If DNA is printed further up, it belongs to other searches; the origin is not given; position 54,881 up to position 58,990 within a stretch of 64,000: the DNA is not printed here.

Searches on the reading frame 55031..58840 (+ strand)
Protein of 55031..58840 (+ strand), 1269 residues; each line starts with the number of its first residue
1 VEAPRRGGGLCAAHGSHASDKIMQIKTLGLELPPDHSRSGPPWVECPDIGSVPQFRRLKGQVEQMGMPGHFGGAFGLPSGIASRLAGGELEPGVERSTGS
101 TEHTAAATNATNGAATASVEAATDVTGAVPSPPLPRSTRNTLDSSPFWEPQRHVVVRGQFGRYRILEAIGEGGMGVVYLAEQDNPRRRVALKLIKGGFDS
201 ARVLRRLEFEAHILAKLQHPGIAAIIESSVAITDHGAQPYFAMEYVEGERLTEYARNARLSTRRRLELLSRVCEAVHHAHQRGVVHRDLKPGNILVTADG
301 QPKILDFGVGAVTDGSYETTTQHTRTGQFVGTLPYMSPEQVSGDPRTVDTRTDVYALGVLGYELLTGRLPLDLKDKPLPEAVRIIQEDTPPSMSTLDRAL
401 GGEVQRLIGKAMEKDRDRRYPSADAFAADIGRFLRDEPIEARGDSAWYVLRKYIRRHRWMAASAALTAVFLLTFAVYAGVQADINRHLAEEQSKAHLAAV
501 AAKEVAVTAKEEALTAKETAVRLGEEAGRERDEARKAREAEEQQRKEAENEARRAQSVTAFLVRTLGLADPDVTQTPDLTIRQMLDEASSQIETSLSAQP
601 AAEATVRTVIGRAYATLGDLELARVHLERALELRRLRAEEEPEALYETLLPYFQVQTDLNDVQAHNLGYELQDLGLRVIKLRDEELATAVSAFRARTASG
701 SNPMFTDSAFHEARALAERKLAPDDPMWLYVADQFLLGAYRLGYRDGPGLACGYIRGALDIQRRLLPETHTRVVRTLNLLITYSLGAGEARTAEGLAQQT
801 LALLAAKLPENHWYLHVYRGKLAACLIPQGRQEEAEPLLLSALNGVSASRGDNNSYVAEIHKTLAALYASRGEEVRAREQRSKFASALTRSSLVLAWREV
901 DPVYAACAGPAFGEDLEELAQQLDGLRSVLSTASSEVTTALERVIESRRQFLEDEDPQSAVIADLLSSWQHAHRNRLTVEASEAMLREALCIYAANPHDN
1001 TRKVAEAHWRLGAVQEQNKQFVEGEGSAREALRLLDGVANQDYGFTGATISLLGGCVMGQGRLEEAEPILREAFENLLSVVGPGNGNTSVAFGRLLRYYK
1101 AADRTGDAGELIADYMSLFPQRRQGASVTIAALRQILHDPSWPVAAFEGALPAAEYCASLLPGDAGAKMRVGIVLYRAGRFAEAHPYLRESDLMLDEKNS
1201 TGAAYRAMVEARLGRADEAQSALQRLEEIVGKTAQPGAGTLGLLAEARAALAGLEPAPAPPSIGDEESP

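Call 42: search_protein_families(library=pfam, proteins=[window:55031-58840:+], max_evalue=0.001)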
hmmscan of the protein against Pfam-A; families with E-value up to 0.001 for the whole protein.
window:55031-58840:+ (1269 aa): 11 families
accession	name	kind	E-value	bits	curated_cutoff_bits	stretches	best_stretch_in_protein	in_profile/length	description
PF00069.31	Pkinase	-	9.8e-44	150.2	31.7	1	163-422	1-254/263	Protein kinase domain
PF07714.23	PK_Tyr_Ser-Thr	-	7.9e-28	97.9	23.1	1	165-419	3-248/258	Protein tyrosine and serine/threonine kinase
PF13424.12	TPR_12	-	2e-20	73.2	30.1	3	821-879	8-66/77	Tetratricopeptide repeat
PF07719.23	TPR_2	-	7.9e-10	38.5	27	0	610-633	7-30/34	Tetratricopeptide repeat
PF03109.22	ABC1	-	4.1e-07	29.8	22.9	1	240-309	144-213/244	ABC1 atypical kinase-like domain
PF13181.12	TPR_8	-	3.4e-06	27.2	25.7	0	608-634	5-31/34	Tetratricopeptide repeat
PF00515.34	TPR_1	-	4.6e-05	23.5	27.8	0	610-634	7-31/34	Tetratricopeptide repeat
PF06293.20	Kdo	-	0.00018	21.4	21.3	1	211-300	62-155/207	Lipopolysaccharide kinase (Kdo/WaaP) family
PF01636.29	APH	-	0.00064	20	23.2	1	278-308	164-195/239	Phosphotransferase enzyme family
PF24885.1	TPR_NPHP3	-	0.00065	19.6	100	0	937-1008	118-186/239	Nephrocystin-3 TPR domain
PF13374.12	TPR_10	-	0.00089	19.7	27.5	0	604-635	2-33/42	Tetratricopeptide repeat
